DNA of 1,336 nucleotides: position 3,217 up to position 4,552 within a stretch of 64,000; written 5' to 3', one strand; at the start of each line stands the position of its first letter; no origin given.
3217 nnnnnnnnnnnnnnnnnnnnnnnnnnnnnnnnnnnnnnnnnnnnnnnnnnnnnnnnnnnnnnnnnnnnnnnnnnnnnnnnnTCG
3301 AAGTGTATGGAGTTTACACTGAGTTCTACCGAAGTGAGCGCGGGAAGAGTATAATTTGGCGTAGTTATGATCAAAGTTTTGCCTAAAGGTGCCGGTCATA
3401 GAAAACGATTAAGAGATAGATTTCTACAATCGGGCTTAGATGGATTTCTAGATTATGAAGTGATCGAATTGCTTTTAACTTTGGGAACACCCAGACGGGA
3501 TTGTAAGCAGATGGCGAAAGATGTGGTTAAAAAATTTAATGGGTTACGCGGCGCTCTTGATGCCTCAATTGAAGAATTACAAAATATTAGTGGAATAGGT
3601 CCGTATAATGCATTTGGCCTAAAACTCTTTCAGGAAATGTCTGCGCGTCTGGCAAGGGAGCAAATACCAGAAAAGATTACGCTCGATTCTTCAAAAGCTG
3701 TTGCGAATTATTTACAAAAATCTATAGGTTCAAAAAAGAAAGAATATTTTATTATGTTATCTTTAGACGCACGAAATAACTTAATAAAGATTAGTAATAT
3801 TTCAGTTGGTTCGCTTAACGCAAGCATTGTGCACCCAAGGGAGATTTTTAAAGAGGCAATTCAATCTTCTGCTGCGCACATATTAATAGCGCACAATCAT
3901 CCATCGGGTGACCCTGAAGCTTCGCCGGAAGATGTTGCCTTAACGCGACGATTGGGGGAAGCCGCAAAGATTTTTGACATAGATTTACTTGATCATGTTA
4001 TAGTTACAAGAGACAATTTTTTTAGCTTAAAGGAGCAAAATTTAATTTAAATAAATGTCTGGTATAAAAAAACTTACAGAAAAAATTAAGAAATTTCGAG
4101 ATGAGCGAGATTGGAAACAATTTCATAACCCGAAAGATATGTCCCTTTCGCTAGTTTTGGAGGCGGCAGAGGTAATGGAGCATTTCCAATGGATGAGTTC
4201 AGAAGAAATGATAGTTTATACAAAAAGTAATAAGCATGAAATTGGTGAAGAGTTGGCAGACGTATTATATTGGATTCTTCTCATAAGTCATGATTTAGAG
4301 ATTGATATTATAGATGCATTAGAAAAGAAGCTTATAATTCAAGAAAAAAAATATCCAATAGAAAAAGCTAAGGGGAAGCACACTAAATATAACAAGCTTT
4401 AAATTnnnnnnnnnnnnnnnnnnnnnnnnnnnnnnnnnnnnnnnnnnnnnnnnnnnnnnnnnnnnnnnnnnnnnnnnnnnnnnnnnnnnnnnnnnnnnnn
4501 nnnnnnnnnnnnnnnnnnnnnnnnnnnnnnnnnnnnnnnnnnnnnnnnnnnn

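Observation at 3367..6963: radC-like / mazG-like / PD-(D/E)xK-DUF2075 ATPase / HNH four-gene operon: candidate novel defence module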

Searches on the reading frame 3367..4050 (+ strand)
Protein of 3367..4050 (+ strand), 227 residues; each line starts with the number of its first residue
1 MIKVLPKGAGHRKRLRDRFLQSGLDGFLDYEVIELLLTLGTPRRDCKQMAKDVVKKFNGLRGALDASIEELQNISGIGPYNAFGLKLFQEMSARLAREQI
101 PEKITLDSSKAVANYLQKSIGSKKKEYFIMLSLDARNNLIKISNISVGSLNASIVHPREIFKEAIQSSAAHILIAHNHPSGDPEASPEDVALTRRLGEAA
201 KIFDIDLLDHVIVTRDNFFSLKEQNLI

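Call 3: search_protein_families(library=pfam, proteins=[window:3367-4050:+], max_evalue=0.01)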
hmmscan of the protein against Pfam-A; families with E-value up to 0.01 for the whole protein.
window:3367-4050:+ (227 aa): 4 families
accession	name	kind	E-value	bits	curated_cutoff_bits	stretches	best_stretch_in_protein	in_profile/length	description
PF04002.20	RadC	-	1.4e-43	148.1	22.1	1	107-225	2-120/121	RadC-like JAB domain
PF20582.4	UPF0758_N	-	1.2e-10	41.7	27.1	1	12-82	7-76/77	UPF0758 N-terminal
PF00633.29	HHH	-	0.00048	20.3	24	1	60-80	2-22/30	Helix-hairpin-helix motif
PF12826.13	HHH_2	-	0.0027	18.3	27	1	47-82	13-48/64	Helix-hairpin-helix motif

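Call 4: search_protein_families(library=padloc, proteins=[window:3367-4050:+], max_evalue=0.01)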
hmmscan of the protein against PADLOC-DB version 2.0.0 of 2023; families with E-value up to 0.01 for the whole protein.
window:3367-4050:+ (227 aa): 0 families

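Call 5: search_protein_families(library=ncbifam, proteins=[window:3367-4050:+], max_evalue=0.01)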
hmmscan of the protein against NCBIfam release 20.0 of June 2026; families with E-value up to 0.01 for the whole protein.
window:3367-4050:+ (227 aa): 3 families
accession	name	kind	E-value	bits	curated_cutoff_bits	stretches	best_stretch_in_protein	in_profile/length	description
NF000642.1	PRK00024.1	equivalog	4.8e-67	225.7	180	1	16-226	1-211/212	RadC family protein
TIGR00608.1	radc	subfamily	1.1e-58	198.6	133.85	1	14-226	1-217/218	RadC family protein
NF010009.0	PRK13482.1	equivalog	0.0016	17.7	201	1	47-84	302-339/357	DNA integrity scanning diadenylate cyclase DisA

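Call 42: search_solved_structures(query=window:3367-4050:+, max_evalue=0.01)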
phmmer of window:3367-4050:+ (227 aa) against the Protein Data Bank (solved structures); distinct sequences matched with E-value up to 0.01: 1.
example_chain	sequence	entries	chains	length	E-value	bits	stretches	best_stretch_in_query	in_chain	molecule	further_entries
2qlc_A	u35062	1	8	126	6.3e-26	94.5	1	108-226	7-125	DNA repair protein radC homolog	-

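Call 45: list_cluster_members(proteins=[P0001, P0121, window:3367-4050:+, window:4055-4402:+, window:8582-9229:+])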
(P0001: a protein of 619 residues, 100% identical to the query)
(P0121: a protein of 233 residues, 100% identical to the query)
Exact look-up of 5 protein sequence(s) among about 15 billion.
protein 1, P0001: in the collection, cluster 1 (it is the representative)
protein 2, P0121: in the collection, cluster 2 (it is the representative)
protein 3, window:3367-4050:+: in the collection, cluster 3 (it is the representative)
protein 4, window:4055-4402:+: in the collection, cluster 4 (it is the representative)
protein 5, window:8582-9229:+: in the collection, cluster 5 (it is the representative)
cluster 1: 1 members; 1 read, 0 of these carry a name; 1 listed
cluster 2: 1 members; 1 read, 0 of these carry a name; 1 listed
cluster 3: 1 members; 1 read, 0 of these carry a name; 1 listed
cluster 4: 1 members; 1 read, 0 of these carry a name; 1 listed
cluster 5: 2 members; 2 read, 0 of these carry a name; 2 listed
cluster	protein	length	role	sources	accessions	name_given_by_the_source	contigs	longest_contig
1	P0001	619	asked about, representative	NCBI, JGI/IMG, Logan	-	-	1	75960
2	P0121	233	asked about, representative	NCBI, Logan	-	-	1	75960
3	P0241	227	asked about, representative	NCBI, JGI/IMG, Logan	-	-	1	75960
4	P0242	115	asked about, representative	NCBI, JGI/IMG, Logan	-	-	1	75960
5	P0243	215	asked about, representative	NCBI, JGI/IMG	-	-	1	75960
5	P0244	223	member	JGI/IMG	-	-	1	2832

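Call 91: search_protein_families(library=phrogs, proteins=[window:3367-4050:+], max_evalue=0.001)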
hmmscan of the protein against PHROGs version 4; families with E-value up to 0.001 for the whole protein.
window:3367-4050:+ (227 aa): 1 family
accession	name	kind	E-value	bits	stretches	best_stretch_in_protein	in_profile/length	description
phrog_10276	-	DNA, RNA and nucleotide metabolism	2.3e-36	126.1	1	87-226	8-152/153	DNA repair protein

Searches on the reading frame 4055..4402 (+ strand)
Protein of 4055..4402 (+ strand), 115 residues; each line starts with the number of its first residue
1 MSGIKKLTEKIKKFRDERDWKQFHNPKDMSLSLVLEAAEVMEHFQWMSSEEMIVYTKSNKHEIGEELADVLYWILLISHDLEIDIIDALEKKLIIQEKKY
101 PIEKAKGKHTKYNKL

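Call 3: search_protein_families(library=pfam, proteins=[window:4055-4402:+], max_evalue=0.01)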
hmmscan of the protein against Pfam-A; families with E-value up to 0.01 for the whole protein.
window:4055-4402:+ (115 aa): 4 families
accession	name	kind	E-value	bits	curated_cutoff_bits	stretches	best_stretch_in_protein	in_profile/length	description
PF12643.12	MazG-like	-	2e-14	54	27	1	32-115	2-85/85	MazG-like family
PF03819.22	MazG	-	0.00021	22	22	1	28-91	5-61/74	MazG nucleotide pyrophosphohydrolase domain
PF07614.16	DUF1577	-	0.0019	17.8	25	1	41-105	26-91/256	Protein of unknown function (DUF1577)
PF07450.16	HycH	-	0.0029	18.4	25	1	59-101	14-54/129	Formate hydrogenlyase maturation protein HycH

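Call 4: search_protein_families(library=padloc, proteins=[window:4055-4402:+], max_evalue=0.01)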
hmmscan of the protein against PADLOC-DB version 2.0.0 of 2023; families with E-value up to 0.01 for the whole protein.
window:4055-4402:+ (115 aa): 0 families

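Call 5: search_protein_families(library=ncbifam, proteins=[window:4055-4402:+], max_evalue=0.01)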
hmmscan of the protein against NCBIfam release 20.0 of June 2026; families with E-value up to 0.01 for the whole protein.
window:4055-4402:+ (115 aa): 2 families
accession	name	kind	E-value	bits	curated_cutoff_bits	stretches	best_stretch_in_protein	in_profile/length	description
TIGR03188.1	histidine_hisI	equivalog_domain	0.0022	18.2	42.7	1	51-89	42-81/84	phosphoribosyl-ATP diphosphatase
NF011664.0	PRK15084.1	subfamily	0.0055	17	145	1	59-100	17-56/135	formate hydrogenlyase maturation protein HycH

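Call 41: search_solved_structures(query=window:4055-4402:+, max_evalue=1)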
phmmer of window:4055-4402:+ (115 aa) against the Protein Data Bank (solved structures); distinct sequences matched with E-value up to 1: 11.
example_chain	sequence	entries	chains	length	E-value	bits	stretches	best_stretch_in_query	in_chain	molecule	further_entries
4qgp_A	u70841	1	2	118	2.3e-19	72.9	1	5-103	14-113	pyrophosphatase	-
6sqw_A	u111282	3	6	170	2.8e-15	59.7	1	13-114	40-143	dCTP pyrophosphatase 1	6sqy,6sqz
2a3q_A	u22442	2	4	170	2.8e-15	59.7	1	13-114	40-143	hypothetical protein | Protein RS21-C6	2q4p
7mu5_A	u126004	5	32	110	2.8e-12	50.1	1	12-101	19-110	dCTP pyrophosphatase 1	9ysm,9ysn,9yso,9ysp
2oie_A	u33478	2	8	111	1.7e-11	47.6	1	12-92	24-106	RS21-C6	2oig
1ogk_A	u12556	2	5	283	0.00055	23.4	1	8-75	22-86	DEOXYURIDINE TRIPHOSPHATASE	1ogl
4dk4_A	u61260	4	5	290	0.0012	22.3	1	17-75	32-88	Deoxyuridine triphosphatase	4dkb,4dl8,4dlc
4dk2_A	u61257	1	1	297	0.0013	22.2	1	17-75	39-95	Deoxyuridine triphosphatase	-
1vmg_A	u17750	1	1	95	0.016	18.7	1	44-93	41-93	Hypothetical protein SSO3215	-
5h3x_A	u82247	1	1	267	0.15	15.6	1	28-95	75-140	Fibronectin/fibrinogen binding protein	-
5ie9_A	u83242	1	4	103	0.61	13.6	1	23-88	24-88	Nucleotide pyrophosphohydrolase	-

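Call 81: search_dna_similar(query=window:4055-4402:+, collection=plasmids, mode=protein, max_rows=60, max_evalue=0.000001)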
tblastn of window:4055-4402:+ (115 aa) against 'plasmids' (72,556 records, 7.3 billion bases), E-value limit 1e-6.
Records with a match: 98; places in all: 103; records where one place covers at least 80% of the query: 96.
Best place of each record, by identity: <60% 98.
By first word of the organism name: Bacillus 74; Paenibacillus 2; Hymenobacter 2; Streptomyces 2; Nocardiopsis 2; Listeria 2; Priestia 1; Enterococcus 1; Simkania 1; Halalkalicoccus 1; and 10 more.
By predicted mobility (MOB-suite, as given by PLSDB): non-mobilizable 85; conjugative 8; mobilizable 5.
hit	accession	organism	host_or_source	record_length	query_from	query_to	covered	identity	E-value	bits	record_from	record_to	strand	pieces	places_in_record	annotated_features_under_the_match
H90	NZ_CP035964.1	Bacillus mycoides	cell culture,soil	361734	4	115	97%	54.5%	7e-31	121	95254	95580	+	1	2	nucleotide pyrophosphohydrolase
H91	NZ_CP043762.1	Paenibacillus sp. 37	whole organism,rhizosphere of Abies ...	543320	4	115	97%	51.8%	1e-28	115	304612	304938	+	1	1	nucleotide pyrophosphohydrolase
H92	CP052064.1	Bacillus thuringiensis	soil sample,soil sample from Harissa ...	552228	4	115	97%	50.9%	5e-30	119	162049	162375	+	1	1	nucleotide pyrophosphohydrolase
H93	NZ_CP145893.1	Paenibacillus amylolyticus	whole organism,soil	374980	4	115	97%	50.9%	6e-28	112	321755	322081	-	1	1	nucleotide pyrophosphohydrolase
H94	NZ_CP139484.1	Bacillus sp. RA(2023)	mixed culture,soil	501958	4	115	97%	50.0%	3e-28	114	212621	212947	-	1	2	nucleotide pyrophosphohydrolase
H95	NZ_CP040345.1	Bacillus albus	Apostichopus japonicus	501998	4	115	97%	50.0%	3e-28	114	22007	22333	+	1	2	nucleotide pyrophosphohydrolase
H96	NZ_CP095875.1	Bacillus sp. PGP15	-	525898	4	115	97%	50.0%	3e-28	114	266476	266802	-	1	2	nucleotide pyrophosphohydrolase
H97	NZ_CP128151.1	Bacillus albus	bacterial isolate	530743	4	115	97%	50.0%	3e-28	114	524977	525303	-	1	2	nucleotide pyrophosphohydrolase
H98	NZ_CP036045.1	Bacillus mycoides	cell culture,soil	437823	4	115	97%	50.0%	1e-27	112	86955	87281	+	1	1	nucleotide pyrophosphohydrolase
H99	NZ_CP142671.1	Bacillus albus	cell culture,soil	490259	4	115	97%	50.0%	1e-27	112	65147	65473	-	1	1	nucleotide pyrophosphohydrolase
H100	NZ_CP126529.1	Bacillus toyonensis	bacterial isolate,semidesertic area ...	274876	4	115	97%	50.0%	1e-26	108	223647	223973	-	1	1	nucleotide pyrophosphohydrolase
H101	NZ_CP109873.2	Bacillus cereus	pepper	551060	7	115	95%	49.5%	8e-27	109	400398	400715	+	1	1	nucleotide pyrophosphohydrolase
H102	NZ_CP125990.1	Bacillus cereus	cell culture,soil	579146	7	115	95%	49.5%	8e-27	109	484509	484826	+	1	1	nucleotide pyrophosphohydrolase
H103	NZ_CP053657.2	Bacillus cereus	culture,soil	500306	7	115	95%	49.5%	1e-26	109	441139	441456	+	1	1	nucleotide pyrophosphohydrolase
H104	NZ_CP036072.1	Bacillus wiedmannii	cell culture,soil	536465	7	115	95%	49.5%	1e-26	108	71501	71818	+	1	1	nucleotide pyrophosphohydrolase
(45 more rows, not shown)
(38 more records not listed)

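Call 91: search_protein_families(library=phrogs, proteins=[window:4055-4402:+], max_evalue=0.001)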
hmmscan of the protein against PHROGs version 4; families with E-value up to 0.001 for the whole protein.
window:4055-4402:+ (115 aa): 1 family
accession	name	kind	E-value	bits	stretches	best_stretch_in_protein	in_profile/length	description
phrog_3301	-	other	1.9e-14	54.9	1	1-106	47-164/169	pyrophosphatase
